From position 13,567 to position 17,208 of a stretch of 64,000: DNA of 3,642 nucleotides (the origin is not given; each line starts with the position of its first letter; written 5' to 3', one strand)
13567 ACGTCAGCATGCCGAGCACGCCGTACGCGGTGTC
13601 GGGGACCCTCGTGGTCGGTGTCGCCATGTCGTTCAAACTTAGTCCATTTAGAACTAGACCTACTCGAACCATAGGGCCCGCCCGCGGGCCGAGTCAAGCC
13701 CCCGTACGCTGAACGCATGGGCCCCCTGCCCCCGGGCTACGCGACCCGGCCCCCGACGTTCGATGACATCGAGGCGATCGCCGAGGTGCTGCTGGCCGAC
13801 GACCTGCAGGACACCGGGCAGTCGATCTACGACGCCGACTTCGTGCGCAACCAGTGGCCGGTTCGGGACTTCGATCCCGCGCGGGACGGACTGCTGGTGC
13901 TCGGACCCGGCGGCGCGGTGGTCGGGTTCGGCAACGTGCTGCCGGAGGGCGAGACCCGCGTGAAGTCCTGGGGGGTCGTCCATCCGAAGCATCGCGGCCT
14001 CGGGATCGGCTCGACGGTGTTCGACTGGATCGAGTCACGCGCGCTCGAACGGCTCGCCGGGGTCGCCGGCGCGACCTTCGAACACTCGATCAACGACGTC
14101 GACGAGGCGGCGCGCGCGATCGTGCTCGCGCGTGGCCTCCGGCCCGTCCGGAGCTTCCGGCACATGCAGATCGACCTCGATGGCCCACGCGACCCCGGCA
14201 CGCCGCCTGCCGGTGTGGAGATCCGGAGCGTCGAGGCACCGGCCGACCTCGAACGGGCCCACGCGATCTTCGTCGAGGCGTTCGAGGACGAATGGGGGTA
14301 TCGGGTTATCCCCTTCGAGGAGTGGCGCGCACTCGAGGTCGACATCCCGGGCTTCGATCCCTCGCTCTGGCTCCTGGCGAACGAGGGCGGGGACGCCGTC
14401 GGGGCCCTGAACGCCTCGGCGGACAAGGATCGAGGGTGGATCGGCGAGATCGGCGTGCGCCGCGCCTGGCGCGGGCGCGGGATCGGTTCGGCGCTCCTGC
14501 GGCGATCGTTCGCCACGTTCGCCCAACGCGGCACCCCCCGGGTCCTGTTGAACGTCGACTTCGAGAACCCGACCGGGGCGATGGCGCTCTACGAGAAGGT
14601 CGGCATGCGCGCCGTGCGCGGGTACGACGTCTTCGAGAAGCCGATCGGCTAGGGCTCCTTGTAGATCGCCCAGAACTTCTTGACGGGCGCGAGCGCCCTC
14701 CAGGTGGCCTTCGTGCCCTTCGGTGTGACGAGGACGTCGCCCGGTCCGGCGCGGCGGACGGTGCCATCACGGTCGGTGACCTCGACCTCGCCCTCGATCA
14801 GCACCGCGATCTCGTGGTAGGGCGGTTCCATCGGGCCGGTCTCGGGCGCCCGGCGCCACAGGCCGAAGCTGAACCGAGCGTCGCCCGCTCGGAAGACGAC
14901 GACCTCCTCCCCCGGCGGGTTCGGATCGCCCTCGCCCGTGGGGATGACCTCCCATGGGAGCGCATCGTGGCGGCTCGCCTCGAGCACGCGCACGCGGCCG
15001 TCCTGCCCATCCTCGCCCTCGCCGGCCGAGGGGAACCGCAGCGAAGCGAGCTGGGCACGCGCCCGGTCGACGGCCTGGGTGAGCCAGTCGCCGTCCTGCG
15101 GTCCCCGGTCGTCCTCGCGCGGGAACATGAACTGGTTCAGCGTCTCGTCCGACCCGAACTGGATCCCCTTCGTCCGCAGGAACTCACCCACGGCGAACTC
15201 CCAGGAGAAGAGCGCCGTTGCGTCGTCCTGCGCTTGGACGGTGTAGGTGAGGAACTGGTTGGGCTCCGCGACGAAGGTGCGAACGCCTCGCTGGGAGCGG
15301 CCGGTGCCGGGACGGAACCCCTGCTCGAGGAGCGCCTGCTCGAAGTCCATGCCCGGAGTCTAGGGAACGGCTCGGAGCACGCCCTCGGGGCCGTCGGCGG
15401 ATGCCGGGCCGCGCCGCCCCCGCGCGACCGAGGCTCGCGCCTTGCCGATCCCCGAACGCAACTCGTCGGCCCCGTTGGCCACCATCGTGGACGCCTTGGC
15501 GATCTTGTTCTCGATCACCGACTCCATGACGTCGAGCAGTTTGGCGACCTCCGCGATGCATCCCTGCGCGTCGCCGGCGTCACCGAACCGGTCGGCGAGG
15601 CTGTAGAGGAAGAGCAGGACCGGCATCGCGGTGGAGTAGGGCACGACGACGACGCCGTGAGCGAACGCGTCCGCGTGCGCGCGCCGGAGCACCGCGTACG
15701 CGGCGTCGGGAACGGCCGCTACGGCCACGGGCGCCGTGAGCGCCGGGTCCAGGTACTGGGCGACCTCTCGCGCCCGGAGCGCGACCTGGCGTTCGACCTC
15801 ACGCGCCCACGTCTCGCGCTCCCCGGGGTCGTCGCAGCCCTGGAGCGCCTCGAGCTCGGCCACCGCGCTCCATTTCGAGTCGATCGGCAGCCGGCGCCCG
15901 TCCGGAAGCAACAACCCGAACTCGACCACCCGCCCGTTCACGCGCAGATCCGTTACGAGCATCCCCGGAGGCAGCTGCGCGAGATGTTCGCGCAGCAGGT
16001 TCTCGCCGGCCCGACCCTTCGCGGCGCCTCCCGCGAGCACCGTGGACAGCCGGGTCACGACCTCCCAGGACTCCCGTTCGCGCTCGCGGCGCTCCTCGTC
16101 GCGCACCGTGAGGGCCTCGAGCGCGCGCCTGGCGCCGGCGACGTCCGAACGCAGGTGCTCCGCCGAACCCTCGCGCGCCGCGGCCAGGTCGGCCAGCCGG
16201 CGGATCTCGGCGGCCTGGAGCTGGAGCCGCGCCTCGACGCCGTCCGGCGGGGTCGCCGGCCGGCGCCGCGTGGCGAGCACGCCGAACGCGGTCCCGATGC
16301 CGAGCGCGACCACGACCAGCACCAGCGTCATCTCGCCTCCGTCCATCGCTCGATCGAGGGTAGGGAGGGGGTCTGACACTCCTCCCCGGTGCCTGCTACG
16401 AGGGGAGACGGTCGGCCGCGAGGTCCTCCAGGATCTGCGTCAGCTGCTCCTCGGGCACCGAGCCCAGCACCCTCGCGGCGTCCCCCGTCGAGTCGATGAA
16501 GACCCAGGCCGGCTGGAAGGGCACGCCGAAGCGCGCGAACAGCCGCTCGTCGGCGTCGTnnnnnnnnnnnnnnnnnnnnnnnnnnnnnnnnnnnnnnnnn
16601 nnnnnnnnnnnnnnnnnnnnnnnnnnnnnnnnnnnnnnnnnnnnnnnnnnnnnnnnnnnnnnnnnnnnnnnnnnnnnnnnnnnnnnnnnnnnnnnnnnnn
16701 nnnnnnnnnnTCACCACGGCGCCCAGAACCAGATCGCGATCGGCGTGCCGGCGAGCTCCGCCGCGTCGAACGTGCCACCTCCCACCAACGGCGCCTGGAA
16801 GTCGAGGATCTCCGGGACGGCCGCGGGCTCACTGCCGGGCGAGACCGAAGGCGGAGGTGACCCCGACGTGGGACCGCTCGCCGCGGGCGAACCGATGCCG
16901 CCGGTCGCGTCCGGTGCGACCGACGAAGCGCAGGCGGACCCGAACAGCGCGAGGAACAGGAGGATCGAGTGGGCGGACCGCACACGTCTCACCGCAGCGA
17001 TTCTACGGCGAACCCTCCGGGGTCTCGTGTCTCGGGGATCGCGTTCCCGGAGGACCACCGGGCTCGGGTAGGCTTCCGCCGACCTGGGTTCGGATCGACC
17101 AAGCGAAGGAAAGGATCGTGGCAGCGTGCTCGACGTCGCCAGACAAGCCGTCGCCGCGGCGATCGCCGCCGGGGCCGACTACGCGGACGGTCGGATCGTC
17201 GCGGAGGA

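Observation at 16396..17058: TlpA/ResA-like redoxin with UGA at both CxxC positions: candidate diselenide (UxxU) selenoprotein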

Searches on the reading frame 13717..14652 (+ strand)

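Call 51: search_protein_families(library=pfam, proteins=[window:13717-14652:+], max_evalue=0.00001)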
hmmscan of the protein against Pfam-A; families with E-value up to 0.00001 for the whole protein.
window:13717-14652:+ (311 aa): 3 families
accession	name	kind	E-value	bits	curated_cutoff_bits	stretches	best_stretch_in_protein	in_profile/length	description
PF00583.31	Acetyltransf_1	-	1.3e-21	77.5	20.7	1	196-297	23-116/116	Acetyltransferase (GNAT) family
PF13508.13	Acetyltransf_7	-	2.9e-17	63.2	27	1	218-296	5-81/84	Acetyltransferase (GNAT) domain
PF13673.13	Acetyltransf_10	-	1.1e-08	35.5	23.6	0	218-300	33-110/128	Acetyltransferase (GNAT) domain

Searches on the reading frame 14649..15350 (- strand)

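Call 51: search_protein_families(library=pfam, proteins=[window:14649-15350:-], max_evalue=0.00001)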
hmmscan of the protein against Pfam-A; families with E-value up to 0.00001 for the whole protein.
window:14649-15350:- (233 aa): 2 families
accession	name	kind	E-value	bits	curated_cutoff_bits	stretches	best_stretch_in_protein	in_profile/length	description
PF05899.18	Cupin_3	-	8.7e-16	57.8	23.5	1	157-226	4-73/74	EutQ-like cupin domain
PF07883.17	Cupin_2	-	2.6e-06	27.5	27.2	0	177-215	17-54/70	Cupin domain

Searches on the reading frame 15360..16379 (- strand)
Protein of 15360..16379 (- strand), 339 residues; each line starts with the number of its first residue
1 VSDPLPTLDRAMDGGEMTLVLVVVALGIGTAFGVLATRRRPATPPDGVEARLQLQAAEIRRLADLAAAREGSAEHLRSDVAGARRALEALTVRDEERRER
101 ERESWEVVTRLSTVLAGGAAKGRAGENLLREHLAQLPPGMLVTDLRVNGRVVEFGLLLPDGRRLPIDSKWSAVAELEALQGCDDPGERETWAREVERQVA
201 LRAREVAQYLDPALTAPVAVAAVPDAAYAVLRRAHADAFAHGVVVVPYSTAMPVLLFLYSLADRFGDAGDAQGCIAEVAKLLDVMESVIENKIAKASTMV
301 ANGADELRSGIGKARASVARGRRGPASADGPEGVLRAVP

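Call 51: search_protein_families(library=pfam, proteins=[window:15360-16379:-], max_evalue=0.00001)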
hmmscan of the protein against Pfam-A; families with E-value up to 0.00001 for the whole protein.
window:15360-16379:- (339 aa): 1 family
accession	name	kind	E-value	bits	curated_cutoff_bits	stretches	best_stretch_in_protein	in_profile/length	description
PF02646.22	RmuC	-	2.9e-09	36.9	26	1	86-300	31-256/291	RmuC family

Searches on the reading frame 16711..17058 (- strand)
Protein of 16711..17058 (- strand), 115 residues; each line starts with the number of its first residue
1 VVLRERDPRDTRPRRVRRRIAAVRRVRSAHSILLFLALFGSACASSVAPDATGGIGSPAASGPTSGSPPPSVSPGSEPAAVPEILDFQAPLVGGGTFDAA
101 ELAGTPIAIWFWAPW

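Call 12: find_encoding_contigs(protein=window:16711-17058:-, flank=10000)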
Protein window:16711-17058:- (115 aa): no gene with exactly this product is on record in the collection.
